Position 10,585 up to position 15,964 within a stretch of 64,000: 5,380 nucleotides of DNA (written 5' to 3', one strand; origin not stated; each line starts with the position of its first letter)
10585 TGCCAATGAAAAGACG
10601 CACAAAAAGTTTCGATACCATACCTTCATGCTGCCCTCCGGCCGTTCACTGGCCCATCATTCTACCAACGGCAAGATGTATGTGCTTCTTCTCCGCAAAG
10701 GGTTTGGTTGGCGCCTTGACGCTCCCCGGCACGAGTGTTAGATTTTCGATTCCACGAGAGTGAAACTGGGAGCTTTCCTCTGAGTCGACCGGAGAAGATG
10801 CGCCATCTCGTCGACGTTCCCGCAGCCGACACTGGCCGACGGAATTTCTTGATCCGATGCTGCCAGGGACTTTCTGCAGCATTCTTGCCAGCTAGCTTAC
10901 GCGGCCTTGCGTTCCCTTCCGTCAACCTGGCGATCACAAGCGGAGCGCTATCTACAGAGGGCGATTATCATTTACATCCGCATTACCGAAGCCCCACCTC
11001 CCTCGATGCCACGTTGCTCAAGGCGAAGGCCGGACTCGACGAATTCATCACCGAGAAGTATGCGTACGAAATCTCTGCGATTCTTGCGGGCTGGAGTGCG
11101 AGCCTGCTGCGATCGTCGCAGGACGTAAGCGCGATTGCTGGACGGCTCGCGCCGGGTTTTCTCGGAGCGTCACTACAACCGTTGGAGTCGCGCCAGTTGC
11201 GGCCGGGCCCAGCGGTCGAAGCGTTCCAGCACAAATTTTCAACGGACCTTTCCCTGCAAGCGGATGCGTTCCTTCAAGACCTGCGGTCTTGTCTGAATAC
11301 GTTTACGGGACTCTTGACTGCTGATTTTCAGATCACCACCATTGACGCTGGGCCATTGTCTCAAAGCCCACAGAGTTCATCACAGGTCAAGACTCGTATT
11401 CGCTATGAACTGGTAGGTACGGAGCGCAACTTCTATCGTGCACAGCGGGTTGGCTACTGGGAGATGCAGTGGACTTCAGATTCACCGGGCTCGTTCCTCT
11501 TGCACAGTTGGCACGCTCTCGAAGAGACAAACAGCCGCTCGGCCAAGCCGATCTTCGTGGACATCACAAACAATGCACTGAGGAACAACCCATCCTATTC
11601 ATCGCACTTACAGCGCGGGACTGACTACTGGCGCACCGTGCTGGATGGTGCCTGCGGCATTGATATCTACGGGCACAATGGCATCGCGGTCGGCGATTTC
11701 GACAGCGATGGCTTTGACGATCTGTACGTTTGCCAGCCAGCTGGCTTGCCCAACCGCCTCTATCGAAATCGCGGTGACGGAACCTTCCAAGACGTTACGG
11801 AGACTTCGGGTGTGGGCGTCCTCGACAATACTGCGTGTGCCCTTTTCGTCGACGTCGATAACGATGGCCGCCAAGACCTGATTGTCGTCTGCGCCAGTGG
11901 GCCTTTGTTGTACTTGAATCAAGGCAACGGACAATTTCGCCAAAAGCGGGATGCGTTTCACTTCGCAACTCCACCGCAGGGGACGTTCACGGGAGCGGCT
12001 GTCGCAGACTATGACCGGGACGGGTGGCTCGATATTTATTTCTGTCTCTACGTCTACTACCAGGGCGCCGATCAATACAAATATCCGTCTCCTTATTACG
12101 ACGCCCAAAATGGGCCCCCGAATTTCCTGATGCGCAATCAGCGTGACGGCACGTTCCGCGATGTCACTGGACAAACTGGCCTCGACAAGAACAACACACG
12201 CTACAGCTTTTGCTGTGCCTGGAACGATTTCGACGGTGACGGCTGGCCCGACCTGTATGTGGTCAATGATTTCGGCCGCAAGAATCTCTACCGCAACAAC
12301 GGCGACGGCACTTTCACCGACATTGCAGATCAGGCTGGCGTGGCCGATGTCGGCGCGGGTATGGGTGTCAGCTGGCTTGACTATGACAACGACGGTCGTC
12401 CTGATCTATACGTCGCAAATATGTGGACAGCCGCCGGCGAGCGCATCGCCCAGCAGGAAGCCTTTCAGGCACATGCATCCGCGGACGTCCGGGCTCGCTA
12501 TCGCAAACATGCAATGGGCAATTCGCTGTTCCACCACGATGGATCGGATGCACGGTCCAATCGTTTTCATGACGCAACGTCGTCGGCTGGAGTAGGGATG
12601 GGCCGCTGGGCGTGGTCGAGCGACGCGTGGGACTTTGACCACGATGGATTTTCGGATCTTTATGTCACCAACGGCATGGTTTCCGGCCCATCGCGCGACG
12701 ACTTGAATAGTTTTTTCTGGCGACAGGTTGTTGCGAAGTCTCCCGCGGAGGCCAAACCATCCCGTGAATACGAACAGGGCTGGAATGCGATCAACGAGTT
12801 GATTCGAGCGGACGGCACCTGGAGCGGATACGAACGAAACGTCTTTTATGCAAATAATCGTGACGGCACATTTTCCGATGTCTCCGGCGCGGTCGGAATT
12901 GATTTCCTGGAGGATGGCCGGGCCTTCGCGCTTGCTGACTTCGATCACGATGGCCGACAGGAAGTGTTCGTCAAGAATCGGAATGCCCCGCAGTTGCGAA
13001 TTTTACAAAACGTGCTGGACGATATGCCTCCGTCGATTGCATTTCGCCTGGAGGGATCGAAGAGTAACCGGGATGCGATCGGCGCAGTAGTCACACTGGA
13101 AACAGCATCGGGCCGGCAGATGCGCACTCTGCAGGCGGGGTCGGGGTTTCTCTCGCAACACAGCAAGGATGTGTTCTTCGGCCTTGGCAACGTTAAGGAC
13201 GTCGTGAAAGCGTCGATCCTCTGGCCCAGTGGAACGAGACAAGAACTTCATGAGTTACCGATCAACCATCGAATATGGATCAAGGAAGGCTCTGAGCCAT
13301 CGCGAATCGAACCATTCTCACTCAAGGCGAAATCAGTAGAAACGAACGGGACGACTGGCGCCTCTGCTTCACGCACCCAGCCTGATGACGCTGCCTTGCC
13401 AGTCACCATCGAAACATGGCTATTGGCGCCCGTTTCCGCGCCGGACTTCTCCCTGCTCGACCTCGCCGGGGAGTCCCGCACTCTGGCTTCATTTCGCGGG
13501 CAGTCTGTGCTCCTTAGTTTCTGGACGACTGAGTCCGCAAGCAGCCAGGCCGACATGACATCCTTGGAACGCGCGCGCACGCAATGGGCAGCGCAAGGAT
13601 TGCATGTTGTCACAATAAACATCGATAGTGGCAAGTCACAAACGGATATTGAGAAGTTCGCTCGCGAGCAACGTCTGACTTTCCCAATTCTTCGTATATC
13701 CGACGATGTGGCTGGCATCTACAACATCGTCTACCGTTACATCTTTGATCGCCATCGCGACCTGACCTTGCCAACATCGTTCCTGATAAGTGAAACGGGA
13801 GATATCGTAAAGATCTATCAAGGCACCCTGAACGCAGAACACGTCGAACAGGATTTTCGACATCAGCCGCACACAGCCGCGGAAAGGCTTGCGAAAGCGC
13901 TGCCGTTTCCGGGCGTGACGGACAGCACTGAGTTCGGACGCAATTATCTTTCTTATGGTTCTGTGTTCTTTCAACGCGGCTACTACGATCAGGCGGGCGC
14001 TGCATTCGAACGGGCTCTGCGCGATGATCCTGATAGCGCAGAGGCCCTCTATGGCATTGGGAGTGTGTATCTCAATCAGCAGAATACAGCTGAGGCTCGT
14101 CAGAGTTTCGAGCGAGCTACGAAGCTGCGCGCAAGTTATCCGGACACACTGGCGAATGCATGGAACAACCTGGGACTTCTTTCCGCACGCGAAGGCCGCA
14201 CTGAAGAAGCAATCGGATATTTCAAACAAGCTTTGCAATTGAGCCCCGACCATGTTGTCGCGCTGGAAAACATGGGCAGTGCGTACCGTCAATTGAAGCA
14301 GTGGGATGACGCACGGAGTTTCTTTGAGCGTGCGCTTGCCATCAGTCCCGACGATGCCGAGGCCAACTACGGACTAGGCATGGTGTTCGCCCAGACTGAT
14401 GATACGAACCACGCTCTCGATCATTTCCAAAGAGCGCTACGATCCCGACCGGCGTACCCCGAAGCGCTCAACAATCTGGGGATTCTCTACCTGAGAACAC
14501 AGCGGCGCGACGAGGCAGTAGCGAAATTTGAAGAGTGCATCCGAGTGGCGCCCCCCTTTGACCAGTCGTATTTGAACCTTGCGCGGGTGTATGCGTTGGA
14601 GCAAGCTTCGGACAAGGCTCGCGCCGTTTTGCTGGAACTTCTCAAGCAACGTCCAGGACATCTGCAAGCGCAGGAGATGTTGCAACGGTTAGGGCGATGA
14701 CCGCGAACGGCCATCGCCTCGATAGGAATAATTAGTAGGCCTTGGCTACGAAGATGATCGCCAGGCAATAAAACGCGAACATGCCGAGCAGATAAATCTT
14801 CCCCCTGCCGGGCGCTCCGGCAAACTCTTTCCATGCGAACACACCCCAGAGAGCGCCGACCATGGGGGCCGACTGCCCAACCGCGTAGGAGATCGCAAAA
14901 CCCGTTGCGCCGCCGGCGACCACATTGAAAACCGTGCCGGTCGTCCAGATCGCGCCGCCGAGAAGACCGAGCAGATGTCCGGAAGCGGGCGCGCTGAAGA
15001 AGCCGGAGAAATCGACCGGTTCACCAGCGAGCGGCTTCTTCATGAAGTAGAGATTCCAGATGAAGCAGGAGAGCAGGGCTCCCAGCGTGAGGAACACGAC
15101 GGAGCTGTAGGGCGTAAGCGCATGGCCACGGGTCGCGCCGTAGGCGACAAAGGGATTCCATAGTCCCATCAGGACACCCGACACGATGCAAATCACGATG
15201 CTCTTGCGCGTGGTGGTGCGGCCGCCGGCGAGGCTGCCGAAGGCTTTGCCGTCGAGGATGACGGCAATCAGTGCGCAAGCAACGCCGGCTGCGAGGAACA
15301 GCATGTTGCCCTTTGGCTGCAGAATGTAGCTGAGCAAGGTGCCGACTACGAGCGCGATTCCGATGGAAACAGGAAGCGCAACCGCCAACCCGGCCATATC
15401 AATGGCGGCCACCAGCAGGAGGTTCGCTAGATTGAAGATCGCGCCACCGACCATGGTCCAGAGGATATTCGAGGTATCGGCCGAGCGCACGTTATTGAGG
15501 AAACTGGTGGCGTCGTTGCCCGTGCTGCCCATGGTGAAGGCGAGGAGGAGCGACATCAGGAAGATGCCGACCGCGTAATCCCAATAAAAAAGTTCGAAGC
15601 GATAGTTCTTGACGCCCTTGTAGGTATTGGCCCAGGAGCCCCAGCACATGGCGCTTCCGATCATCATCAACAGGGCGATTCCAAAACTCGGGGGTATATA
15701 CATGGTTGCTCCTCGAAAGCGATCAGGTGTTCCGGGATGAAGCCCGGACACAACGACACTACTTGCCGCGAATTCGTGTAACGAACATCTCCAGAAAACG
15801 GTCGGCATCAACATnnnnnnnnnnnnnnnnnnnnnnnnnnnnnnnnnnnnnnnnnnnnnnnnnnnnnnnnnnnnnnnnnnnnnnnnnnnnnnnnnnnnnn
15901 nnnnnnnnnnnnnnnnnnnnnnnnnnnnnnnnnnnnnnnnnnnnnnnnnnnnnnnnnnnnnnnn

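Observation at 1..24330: Seven IUNH-fold nucleoside-hydrolase paralogues (at least five exported) with two ribokinases, DeoC and a sugar permease: candidate extracytoplasmic riboside-scavenging island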

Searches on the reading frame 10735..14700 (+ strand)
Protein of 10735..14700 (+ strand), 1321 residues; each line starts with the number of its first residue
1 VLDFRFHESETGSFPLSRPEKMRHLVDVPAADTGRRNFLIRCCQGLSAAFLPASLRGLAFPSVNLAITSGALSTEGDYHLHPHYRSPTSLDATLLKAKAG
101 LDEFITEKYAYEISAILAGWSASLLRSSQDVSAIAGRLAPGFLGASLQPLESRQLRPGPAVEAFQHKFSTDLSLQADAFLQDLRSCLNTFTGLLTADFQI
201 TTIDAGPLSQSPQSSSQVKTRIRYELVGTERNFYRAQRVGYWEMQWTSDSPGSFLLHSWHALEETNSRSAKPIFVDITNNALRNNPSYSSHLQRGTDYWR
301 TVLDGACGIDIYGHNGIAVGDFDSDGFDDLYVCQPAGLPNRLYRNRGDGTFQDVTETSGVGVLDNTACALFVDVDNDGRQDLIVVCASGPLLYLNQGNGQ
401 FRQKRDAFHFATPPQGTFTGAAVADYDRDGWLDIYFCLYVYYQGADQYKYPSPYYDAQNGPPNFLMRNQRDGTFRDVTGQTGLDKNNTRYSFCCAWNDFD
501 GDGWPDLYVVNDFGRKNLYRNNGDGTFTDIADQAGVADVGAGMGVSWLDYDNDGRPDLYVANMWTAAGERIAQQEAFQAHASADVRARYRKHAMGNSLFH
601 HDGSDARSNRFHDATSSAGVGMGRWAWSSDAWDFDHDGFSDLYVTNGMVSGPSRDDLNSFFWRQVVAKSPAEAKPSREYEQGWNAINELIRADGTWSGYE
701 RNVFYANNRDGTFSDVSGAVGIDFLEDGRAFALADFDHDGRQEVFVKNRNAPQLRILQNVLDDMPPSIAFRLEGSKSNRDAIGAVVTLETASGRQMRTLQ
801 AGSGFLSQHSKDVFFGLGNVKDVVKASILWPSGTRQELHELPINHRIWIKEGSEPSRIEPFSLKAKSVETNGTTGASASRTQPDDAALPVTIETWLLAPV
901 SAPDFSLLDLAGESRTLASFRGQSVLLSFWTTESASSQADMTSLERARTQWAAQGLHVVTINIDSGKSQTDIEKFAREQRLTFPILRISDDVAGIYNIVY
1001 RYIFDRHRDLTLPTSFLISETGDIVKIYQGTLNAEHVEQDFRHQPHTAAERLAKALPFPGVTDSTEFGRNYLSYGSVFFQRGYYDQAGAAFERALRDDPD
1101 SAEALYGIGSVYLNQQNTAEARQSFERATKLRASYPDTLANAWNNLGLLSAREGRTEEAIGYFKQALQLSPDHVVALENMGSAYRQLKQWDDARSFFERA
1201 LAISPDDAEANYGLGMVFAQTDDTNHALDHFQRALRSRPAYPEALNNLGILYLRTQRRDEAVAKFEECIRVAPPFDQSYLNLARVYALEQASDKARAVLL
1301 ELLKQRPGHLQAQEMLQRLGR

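Call 3: search_protein_families(library=pfam, proteins=[window:10735-14700:+])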
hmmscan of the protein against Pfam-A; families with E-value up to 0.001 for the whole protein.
window:10735-14700:+ (1321 aa): 25 families
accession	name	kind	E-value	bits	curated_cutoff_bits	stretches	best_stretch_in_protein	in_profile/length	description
PF13517.12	FG-GAP_3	-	7.4e-47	158.2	26.9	4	498-560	1-61/61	FG-GAP-like repeat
PF07719.23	TPR_2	-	1.5e-40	134.4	27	4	1140-1173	1-34/34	Tetratricopeptide repeat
PF00515.34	TPR_1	-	1.1e-34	117.3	27.8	3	1140-1173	1-34/34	Tetratricopeptide repeat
PF13181.12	TPR_8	-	2.4e-34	115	25.7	2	1140-1173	1-34/34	Tetratricopeptide repeat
PF13414.12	TPR_11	-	1.4e-30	105.1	26.8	3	1075-1115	1-41/42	TPR repeat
PF13432.12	TPR_16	-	1.4e-29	102.6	32.7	3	1076-1135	5-64/65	Tetratricopeptide repeat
PF14559.12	TPR_19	-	1.3e-28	99.5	25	2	1152-1210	3-61/68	Tetratricopeptide repeat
PF13424.12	TPR_12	-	3.3e-28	98.1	30.1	3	1176-1238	5-75/77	Tetratricopeptide repeat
PF13431.12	TPR_17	-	3.2e-26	89.8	24.4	1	1090-1123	1-34/34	Tetratricopeptide repeat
PF13428.12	TPR_14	-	1.2e-24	84.7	23.5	2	1176-1215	3-42/44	Tetratricopeptide repeat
PF13176.12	TPR_7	-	9.8e-24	81.8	27.9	1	1176-1208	1-33/36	Tetratricopeptide repeat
PF01839.29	FG-GAP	-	1.1e-20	73.5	22.1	0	317-332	5-20/37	FG-GAP repeat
PF07593.17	UnbV_ASPIC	-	2.7e-19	69.2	23.4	1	781-847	1-67/68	ASPIC and UnbV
PF13174.12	TPR_6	-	3.8e-19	68.4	26.3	0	1103-1130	1-28/33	Tetratricopeptide repeat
PF00578.27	AhpC-TSA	-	1.1e-14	54.8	26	1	902-1026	5-123/124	AhpC/TSA family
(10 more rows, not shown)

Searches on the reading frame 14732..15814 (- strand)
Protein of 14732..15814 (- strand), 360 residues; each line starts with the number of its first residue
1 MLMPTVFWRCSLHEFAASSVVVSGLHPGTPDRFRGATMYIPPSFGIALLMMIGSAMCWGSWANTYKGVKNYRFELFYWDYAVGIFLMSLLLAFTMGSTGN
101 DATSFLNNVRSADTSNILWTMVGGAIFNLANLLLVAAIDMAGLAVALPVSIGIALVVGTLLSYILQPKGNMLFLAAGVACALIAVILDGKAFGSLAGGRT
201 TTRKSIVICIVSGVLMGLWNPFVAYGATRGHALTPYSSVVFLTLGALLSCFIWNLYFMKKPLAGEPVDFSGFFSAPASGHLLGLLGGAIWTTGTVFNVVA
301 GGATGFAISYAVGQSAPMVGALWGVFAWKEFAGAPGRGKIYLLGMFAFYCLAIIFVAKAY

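Call 4: search_protein_families(library=pfam, proteins=[window:14732-15814:-])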
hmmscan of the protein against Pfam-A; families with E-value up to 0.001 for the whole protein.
window:14732-15814:- (360 aa): 3 families
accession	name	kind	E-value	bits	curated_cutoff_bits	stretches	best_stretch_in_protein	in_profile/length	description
PF07168.17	Ureide_permease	-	1.5e-22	80.3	27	2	77-193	2-122/359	Ureide permease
PF06800.18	Sugar_transport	-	7.4e-06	26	26.3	1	111-330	49-253/280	Sugar transport protein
PF06379.18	RhaT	-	0.00014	21.7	27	1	50-189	12-147/344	L-rhamnose-proton symport protein (RhaT)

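Call 41: search_protein_families(library=ncbifam, proteins=[window:14732-15814:-], max_evalue=0.00001)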
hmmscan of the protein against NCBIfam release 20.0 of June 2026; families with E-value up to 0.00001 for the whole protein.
window:14732-15814:- (360 aa): 1 family
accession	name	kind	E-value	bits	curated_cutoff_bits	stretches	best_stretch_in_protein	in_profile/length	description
TIGR00776.1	RhaT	subfamily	2.9e-06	26.6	319.6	1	54-330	9-262/290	RhaT/GlcU family sugar-proton symporter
